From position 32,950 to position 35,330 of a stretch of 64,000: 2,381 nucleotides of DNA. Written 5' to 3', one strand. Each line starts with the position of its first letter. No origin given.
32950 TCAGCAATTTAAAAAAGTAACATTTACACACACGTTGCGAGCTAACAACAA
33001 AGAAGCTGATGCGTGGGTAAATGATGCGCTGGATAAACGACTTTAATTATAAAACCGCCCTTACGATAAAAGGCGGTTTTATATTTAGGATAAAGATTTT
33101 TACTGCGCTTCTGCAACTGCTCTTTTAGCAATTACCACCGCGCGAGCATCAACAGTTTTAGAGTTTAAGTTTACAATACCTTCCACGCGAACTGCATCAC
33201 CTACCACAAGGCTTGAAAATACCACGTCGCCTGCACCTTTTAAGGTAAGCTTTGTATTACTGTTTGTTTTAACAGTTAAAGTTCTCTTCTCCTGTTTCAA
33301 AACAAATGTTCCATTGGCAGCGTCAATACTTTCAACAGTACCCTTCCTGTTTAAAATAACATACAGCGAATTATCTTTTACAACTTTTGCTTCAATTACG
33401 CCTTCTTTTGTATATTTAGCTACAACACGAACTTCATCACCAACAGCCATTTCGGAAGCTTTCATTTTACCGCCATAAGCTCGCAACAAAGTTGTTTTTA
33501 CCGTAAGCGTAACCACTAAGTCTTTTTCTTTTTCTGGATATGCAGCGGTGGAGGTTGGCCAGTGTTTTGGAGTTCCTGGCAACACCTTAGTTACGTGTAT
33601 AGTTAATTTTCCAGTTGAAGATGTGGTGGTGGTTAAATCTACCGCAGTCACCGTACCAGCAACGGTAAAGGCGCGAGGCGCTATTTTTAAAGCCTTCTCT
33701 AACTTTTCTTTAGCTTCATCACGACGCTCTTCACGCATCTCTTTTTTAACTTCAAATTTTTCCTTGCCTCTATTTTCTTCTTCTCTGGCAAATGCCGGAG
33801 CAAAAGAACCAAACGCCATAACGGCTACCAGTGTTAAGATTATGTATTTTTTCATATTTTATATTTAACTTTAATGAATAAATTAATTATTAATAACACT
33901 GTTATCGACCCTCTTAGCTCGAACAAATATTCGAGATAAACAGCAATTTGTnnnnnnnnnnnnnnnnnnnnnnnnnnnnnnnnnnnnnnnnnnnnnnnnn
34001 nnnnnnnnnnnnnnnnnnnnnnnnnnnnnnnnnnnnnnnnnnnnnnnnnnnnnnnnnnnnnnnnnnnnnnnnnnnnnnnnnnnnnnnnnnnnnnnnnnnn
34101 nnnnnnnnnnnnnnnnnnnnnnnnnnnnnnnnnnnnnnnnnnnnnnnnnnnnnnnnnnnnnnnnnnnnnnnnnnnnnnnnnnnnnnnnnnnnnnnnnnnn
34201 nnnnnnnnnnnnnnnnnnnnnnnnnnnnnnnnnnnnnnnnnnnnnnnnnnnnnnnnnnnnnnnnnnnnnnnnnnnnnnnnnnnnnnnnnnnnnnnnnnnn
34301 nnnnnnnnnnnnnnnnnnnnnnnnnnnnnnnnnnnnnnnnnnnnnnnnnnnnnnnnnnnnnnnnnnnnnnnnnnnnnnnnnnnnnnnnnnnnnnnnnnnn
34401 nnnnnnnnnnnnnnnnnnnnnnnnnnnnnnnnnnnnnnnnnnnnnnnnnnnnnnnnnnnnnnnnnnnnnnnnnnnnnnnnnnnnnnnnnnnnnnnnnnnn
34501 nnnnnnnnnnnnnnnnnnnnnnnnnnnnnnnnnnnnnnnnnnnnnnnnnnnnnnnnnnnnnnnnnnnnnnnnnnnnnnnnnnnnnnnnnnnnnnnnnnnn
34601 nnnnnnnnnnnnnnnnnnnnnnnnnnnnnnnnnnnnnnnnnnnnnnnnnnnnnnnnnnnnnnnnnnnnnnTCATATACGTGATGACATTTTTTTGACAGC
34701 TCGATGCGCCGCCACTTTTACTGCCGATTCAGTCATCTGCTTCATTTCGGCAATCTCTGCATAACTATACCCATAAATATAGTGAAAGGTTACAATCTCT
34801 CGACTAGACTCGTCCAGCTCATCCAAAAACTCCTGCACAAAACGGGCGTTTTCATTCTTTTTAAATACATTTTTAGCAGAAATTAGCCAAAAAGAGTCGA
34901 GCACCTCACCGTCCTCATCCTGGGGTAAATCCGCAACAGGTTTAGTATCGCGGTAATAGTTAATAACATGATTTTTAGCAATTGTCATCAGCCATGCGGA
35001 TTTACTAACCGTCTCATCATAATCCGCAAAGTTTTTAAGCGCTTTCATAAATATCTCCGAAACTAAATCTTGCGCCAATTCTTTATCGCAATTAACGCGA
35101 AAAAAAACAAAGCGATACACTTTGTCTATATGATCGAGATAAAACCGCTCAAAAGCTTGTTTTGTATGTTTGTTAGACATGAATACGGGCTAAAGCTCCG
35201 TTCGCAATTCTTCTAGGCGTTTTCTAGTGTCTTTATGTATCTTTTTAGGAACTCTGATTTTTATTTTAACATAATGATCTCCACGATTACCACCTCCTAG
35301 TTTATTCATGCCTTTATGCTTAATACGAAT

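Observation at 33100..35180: Module 1: ECF sigma, DUF5667-like membrane anti-sigma candidate and secreted beta-repeat protein, a conserved three-gene unit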

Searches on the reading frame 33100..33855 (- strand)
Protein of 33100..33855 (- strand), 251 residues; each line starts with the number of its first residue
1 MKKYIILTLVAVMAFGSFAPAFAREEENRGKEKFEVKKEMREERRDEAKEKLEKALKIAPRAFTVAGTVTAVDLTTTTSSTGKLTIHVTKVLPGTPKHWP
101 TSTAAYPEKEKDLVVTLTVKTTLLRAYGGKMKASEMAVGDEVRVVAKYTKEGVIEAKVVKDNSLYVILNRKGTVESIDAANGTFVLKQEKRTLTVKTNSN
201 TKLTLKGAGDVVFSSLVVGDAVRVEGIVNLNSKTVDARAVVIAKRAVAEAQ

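Call 4: search_protein_families(library=pfam, proteins=[window:33100-33855:-], max_evalue=1)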
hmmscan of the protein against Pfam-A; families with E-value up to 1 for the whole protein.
window:33100-33855:- (251 aa): 10 families
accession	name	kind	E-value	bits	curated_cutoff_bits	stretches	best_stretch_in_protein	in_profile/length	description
PF18914.6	DUF5666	-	9.7e-08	32.6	27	1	171-238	1-57/60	Domain of unknown function (DUF5666)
PF15915.11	BAT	-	0.0057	16.9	25.8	1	133-186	59-112/156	GAF and HTH_10 associated domain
PF24203.1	Phage_ProQ_C_like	-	0.029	15.5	27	1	131-182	1-53/112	Phage ProQ C-terminal-like domain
PF12220.14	U1snRNP70_N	-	0.029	15.4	23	1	17-61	40-85/92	U1 small nuclear ribonucleoprotein of 70kDa MW N terminal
PF14497.11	GST_C_3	-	0.05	14.2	21.6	1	29-77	15-63/104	Glutathione S-transferase, C-terminal domain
PF05481.17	Myco_19_kDa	-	0.053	14.3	23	0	56-89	82-116/117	Mycobacterium 19 kDa lipoprotein antigen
PF07719.23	TPR_2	-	0.053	14.1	27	1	40-61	12-33/34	Tetratricopeptide repeat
PF11604.15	CusF_Ec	-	0.067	13.5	27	0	171-223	5-55/72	Copper binding periplasmic protein CusF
PF19135.5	DUF5818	-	0.11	12.6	27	0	218-229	33-44/57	Protein of unknown function (DUF5818)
PF16745.11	RsgA_N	-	0.2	11.9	27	0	134-154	34-54/54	RsgA N-terminal domain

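Call 5: search_protein_families(library=ncbifam, proteins=[window:33100-33855:-], max_evalue=1)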
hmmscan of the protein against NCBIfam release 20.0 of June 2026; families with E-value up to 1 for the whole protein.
window:33100-33855:- (251 aa): 3 families
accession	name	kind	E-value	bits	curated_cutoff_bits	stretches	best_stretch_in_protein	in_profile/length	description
NF038340.1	SAR2788_fam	subfamily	0.015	15.1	50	1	2-59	1-60/177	SAR2788 family putative toxin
NF033939.0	DESULF_POR1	subfamily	0.025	13.3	250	1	1-54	1-53/454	outer membrane homotrimeric porin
NF001528.0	PRK00364.1-4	equivalog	0.068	13.4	119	1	184-244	24-86/95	co-chaperone GroES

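Call 50: find_homologous_proteins(query=window:33100-33855:-, max_evalue=0.001)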
Query window:33100-33855:- (251 aa): 19 proteins with E <= 0.001 among 4309 candidates.
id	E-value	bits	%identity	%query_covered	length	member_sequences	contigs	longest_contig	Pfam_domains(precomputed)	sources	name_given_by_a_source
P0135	2.7e-148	509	99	100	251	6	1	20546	PF18914.7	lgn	-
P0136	9.6e-99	347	68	98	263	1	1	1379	PF18914.7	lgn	-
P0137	4.1e-74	267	56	98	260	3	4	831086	PF18914.7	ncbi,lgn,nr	ncbi:MAG: hypothetical protein KBC69_02440 [Candidatus Magasanikbacteria bacterium]|nr:hypothetical 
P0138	3.4e-73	264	100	55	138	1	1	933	PF18914.7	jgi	jgi:hypothetical protein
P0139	4.2e-72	260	55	98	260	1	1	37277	PF18914.7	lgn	-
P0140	7.0e-71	256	53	97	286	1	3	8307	PF18914.7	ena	-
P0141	3.0e-66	241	47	97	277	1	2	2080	PF18914.7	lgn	-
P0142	2.6e-65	238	48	97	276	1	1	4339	PF18914.7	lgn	-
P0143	3.5e-65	238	49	97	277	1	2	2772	PF18914.7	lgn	-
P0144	1.9e-63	232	51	97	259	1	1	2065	PF18914.7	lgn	-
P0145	3.1e-61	225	47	98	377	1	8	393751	PF18914.7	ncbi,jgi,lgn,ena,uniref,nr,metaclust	ncbi:MAG: hypothetical protein A2534_03750 [Candidatus Magasanikbacteria bacterium RIFOXYD2_FULL_39_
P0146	7.1e-60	220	45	97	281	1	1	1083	PF18914.7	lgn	-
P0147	2.3e-59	219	46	98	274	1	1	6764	PF18914.7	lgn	-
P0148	4.5e-59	218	45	100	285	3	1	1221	PF18914.7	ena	-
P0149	1.1e-58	216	49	98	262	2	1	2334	PF18914.7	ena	-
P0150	2.1e-57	212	50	99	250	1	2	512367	PF18914.7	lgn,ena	-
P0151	1.0e-54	204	47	99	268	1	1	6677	PF18914.7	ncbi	-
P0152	4.0e-52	195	47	91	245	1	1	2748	PF18914.7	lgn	-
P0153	1.5e-46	177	42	100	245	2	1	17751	PF18914.7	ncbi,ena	ncbi:MAG: DUF5666 domain-containing protein [Patescibacteria group bacterium]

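Call 52: find_encoding_contigs(protein=P0137, flank=6000, max_places=1)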
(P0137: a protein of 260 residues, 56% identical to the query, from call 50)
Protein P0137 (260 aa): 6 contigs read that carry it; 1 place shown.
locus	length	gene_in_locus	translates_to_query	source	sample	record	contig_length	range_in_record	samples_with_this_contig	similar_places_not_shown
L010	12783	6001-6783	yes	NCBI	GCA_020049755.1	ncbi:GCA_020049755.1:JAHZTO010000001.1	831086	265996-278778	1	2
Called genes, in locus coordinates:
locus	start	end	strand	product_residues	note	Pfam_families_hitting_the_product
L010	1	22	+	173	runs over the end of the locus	PF01025:GrpE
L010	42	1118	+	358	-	-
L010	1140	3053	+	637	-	PF00012:HSP70, PF06723:MreB_Mbl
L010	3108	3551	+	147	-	-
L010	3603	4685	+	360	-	PF00226:DnaJ, PF01556:DnaJ_C, PF00684:DnaJ_CXXCXGXG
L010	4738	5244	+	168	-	PF04542:Sigma70_r2, PF08281:Sigma70_r4_2, PF04545:Sigma70_r4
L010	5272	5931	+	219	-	-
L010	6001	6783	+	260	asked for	PF18914:DUF5666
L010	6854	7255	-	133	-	PF00075:RNase_H, PF13456:RVT_3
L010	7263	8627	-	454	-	PF08308:PEGA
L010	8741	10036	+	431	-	PF00275:EPSP_synthase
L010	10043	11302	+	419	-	PF22694:CtpB_N-like, PF00595:PDZ (weak), PF13180:PDZ_2, PF17820:PDZ_6, PF03572:Peptidase_S41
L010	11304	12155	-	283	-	PF00009:GTP_EFTU, PF00350:Dynamin_N (faint), PF01926:MMR_HSR1, PF02421:FeoB_N, PF03193:RsgA_GTPase (faint), PF04548:AIG1, PF07650:KH_2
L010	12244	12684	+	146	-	PF01281:Ribosomal_L9_N, PF03948:Ribosomal_L9_C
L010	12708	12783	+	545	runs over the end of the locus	PF01656:CbiA (weak), PF06418:CTP_synth_N, PF00117:GATase, PF07722:Peptidase_C26 (weak)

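Call 53: find_encoding_contigs(protein=P0145, flank=6000, max_places=1)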
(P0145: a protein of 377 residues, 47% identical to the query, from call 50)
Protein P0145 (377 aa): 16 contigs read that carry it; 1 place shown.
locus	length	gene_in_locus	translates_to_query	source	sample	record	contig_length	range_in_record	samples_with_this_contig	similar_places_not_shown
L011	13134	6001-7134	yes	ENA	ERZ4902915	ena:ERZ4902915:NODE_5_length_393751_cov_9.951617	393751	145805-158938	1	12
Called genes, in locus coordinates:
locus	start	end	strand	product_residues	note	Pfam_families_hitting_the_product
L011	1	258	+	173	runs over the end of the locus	PF01025:GrpE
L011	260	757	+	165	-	-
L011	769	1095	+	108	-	-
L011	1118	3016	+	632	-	PF00012:HSP70, PF06723:MreB_Mbl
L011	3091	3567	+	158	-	-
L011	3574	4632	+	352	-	PF00226:DnaJ, PF01556:DnaJ_C, PF00684:DnaJ_CXXCXGXG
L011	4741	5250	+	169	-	PF04542:Sigma70_r2, PF08281:Sigma70_r4_2, PF04545:Sigma70_r4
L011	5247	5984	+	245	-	-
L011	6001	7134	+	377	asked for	PF18914:DUF5666 (weak)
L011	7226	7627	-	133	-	PF00075:RNase_H, PF13456:RVT_3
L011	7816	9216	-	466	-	PF08308:PEGA (weak)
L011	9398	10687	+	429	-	PF00275:EPSP_synthase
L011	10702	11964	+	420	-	PF22694:CtpB_N-like, PF00595:PDZ, PF13180:PDZ_2 (weak), PF17820:PDZ_6, PF03572:Peptidase_S41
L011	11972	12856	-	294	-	PF03193:RsgA_GTPase (weak), PF00009:GTP_EFTU (faint), PF00350:Dynamin_N (faint), PF01926:MMR_HSR1, PF02421:FeoB_N, PF04548:AIG1, PF07650:KH_2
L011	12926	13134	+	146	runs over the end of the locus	PF01281:Ribosomal_L9_N, PF03948:Ribosomal_L9_C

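Call 54: find_encoding_contigs(protein=P0153, flank=6000, max_places=1)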
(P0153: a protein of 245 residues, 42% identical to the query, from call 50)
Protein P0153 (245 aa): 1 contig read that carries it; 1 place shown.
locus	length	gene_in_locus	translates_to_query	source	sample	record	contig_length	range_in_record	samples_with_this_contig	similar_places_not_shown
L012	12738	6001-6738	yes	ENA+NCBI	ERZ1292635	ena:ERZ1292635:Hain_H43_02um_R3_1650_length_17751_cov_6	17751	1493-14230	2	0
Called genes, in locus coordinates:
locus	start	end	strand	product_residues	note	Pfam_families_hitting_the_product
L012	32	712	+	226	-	PF01628:HrcA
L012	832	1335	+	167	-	PF01025:GrpE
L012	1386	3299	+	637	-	PF00012:HSP70, PF06723:MreB_Mbl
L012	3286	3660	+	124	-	-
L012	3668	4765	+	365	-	PF00226:DnaJ, PF01556:DnaJ_C, PF00684:DnaJ_CXXCXGXG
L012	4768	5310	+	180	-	PF04542:Sigma70_r2, PF08281:Sigma70_r4_2, PF04545:Sigma70_r4 (weak)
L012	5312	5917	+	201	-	PF18915:DUF5667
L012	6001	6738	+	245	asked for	PF18914:DUF5666 (weak)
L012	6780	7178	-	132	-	PF00075:RNase_H, PF13456:RVT_3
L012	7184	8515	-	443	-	PF08308:PEGA (weak)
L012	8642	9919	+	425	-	PF00275:EPSP_synthase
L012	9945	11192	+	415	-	PF22694:CtpB_N-like, PF00595:PDZ, PF13180:PDZ_2 (weak), PF17820:PDZ_6, PF03572:Peptidase_S41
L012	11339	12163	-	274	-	-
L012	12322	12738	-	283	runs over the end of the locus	PF00009:GTP_EFTU (weak), PF00350:Dynamin_N (faint), PF01926:MMR_HSR1, PF02421:FeoB_N, PF03193:RsgA_GTPase (faint), PF04548:AIG1 (weak), PF07650:KH_2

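Call 66: predict_structure(alignment_id=A3)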
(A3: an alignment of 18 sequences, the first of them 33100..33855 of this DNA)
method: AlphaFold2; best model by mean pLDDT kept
length: 251 residues; sequences in the alignment: 18
mean_pLDDT: 78.0   pTM: 0.64
mean pLDDT of the five models: 78.0, 76.6, 75.9, 75.3, 74.7
residues with pLDDT >= 90: 129; 70-90: 49; 50-70: 27; < 50: 46
segments of 3 or more residues with pLDDT < 50: 1-35, 49-51, 53-56
pLDDT, mean of each block of 10 residues (from residue 1): 39 33 36 48 51 52 92 71 93 81 79 92 91 87 91 90 92 95 95 94 92 93 94 94 78 36
secondary structure, 60 per line:
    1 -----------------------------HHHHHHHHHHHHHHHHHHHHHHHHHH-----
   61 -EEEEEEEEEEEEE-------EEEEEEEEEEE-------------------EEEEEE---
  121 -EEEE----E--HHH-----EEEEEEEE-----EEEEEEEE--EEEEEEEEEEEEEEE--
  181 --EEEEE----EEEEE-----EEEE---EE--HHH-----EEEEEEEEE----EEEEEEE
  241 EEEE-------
elements in order: H30-55 E62-74 E82-92 E112-117 E122-125 E141-148 E154-161 E164-178 E183-187 E192-196 E202-205 E221-229 E234-244

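Call 68: fold_search(model_id=the predicted structure, library=pdb)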
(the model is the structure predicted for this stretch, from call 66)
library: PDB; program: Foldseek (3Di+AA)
matches with E <= 10: 822; with E <= 0.001: 1
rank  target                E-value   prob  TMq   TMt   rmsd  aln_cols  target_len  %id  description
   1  6y6e                  3.8e-04  1.00  0.25  0.26  10.6       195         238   14  drosophila Unr CSD456 (released 2020-07-29)
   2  3udg_C                3.3e-03  0.82  0.19  0.22  18.7       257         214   13  Structure of Deinococcus radiodurans SSB bound to ssDNA (released 2012-05-16)
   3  7zhr_A                3.5e-03  0.99  0.26  0.29   7.9       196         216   16  Complex structure of drosophila Unr CSD789 and pAbp RRM3 (released 2022-12-07)
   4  9a6x_B                7.8e-03  0.87  0.19  0.24  10.6       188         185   12  Integrative model of PTAS-EFP by crosslinking MS and deep learning (released 2024-09-18)
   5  8soj_A                9.7e-03  0.69  0.20  0.06  14.4       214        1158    9  Cryo-EM structure of human CST bound to POT1(ESDL)/TPP1 in the absence of telomeric ssDNA (released 2023-06-07)
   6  5kzf_H                1.1e-02  0.95  0.24  0.15  10.1       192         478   12  Crystal structure of near full-length hexameric Mycobacterium tuberculosis proteasomal ATPase Mpa in apo form (released 2017-05-17)
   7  7a05_MODEL_1_A        1.8e-02  0.89  0.22  0.30  10.4       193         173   14  NMR structure of D3-D4 domains of Vibrio vulnificus ribosomal protein S1 (released 2021-06-23)
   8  5zh4_B                2.6e-02  1.00  0.24  0.13   5.1        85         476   16  CRYSTAL STRUCTURE OF PfKRS WITH INHIBITOR CLADO-7 (released 2018-06-27)
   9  9fs9_B                2.7e-02  1.00  0.25  0.69   5.4        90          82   17  Self assembly domain of the surface layer protein of Viridibacillus arvi (aa 765-844) (released 2024-08-28)
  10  8k9u_A                3.0e-02  1.00  0.25  0.13   4.2        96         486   16  Crystal structure of plasmodium LysRS complexing with ASP3026 derived LysRS inhibitor 2 (ADKI2) (released 2024-06-26)
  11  9fs9_A                3.4e-02  1.00  0.25  0.69   4.7        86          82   17  Self assembly domain of the surface layer protein of Viridibacillus arvi (aa 765-844) (released 2024-08-28)
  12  8kg6_N                3.5e-02  1.00  0.20  0.10   4.4        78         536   14  Yeast replisome in state I (released 2023-12-06)
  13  3fp9_G                3.7e-02  0.84  0.23  0.34   9.4       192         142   11  Crystal structure of Intern Domain of proteasome-associated ATPase, Mycobacterium tuberculosis (released 2009-10-27)
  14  6hcu_B                4.2e-02  1.00  0.25  0.14   4.8        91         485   15  Crystal Structure of Lysyl-tRNA Synthetase from Plasmodium falciparum bound to a difluoro cyclohexyl chromone ligand (released 2019-04-03)
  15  6ka6_C                4.4e-02  1.00  0.26  0.14   4.2        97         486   13  Crystal structure of plasmodium lysyl-tRNA synthetase in complex with a cladosporin derivative 1 (released 2020-04-08)
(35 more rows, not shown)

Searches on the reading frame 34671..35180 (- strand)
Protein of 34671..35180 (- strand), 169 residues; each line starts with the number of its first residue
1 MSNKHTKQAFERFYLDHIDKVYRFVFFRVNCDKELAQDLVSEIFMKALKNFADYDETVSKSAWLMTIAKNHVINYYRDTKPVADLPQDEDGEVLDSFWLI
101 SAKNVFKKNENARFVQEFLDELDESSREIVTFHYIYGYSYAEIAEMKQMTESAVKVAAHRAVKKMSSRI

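Call 4: search_protein_families(library=pfam, proteins=[window:34671-35180:-], max_evalue=1)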
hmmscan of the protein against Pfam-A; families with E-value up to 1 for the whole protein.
window:34671-35180:- (169 aa): 7 families
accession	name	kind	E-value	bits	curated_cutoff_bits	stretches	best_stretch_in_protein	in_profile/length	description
PF08281.18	Sigma70_r4_2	-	1.4e-14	53.9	25.7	1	116-165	5-54/54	Sigma-70, region 4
PF04542.20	Sigma70_r2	-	2e-13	50.4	24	1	14-80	2-69/71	Sigma-70 region 2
PF04545.22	Sigma70_r4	-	6.8e-09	35.5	24.1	1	119-165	2-48/50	Sigma-70, region 4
PF06530.18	Phage_antitermQ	-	0.0091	16.4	26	1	119-157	60-98/118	Phage antitermination protein Q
PF07638.17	Sigma70_ECF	-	0.045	14.1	21.1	1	115-159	130-173/185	ECF sigma factor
PF20493.3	WD-like_fungi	-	0.048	14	22.5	0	19-80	29-90/199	Fungal WD-like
PF04297.20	UPF0122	-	0.065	13.9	22.7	1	124-161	20-57/101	Putative helix-turn-helix protein, YlxM / p13 like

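Call 5: search_protein_families(library=ncbifam, proteins=[window:34671-35180:-], max_evalue=1)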
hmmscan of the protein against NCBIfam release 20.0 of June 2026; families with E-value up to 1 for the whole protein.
window:34671-35180:- (169 aa): 107 families (the best 25 are shown)
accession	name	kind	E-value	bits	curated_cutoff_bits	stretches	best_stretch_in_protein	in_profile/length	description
TIGR02952.1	Sig70_famx2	equivalog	3.3e-25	88.9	206.45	1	5-167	8-168/170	ECF subfamily RNA polymerase sigma factor, BldN family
TIGR02937.1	sigma70-ECF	superfamily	4.8e-25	88.1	42.9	1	9-168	2-164/165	sigma-70 family RNA polymerase sigma factor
NF007216.0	PRK09638.1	equivalog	7.1e-25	87.8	194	1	6-166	16-171/180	RNA polymerase sigma factor SigY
TIGR02950.1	SigM_subfam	subfamily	3.4e-24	85.5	147.95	1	11-167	3-156/159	RNA polymerase sigma factor, SigM family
TIGR02985.1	Sig70_bacteroi1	subfamily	6.8e-24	84.9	126.4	1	8-167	1-160/162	RNA polymerase sigma-70 factor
NF058625.1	sigma_PG0214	equivalog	3.1e-23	82.3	130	1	7-167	3-159/170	GFO_1088 family ECF-type sigma factor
NF007220.0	PRK09639.1-5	equivalog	3.2e-20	72.6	260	1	8-166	3-161/181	RNA polymerase sigma factor SigX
NF007217.0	PRK09639.1-1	equivalog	3.3e-18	66.1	239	1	8-165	3-161/194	RNA polymerase sigma factor SigX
NF009193.0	PRK12541.1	equivalog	4.7e-18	66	171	1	6-167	3-158/161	RNA polymerase sigma factor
NF009168.0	PRK12515.1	subfamily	5.6e-18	65.1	236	1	7-167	21-177/189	RNA polymerase sigma factor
TIGR02989.1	Sig-70_gvs1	subfamily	1.5e-17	64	124.55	1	9-164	2-153/158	RNA polymerase sigma-70 factor, Rhodopirellula/Verrucomicrobium family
NF009195.0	PRK12543.1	subfamily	2.4e-17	63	197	1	6-167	18-176/192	RNA polymerase sigma factor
NF009166.1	PRK12513.1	equivalog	4.9e-17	62.3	206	1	7-166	21-183/193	RNA polymerase sigma factor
NF007227.0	PRK09645.1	subfamily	6.9e-17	61.9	202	1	6-166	11-167/177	sigma-70 family RNA polymerase sigma factor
TIGR02959.1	SigZ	equivalog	8.1e-17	61.6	168.65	1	17-165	4-144/170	RNA polymerase sigma factor SigZ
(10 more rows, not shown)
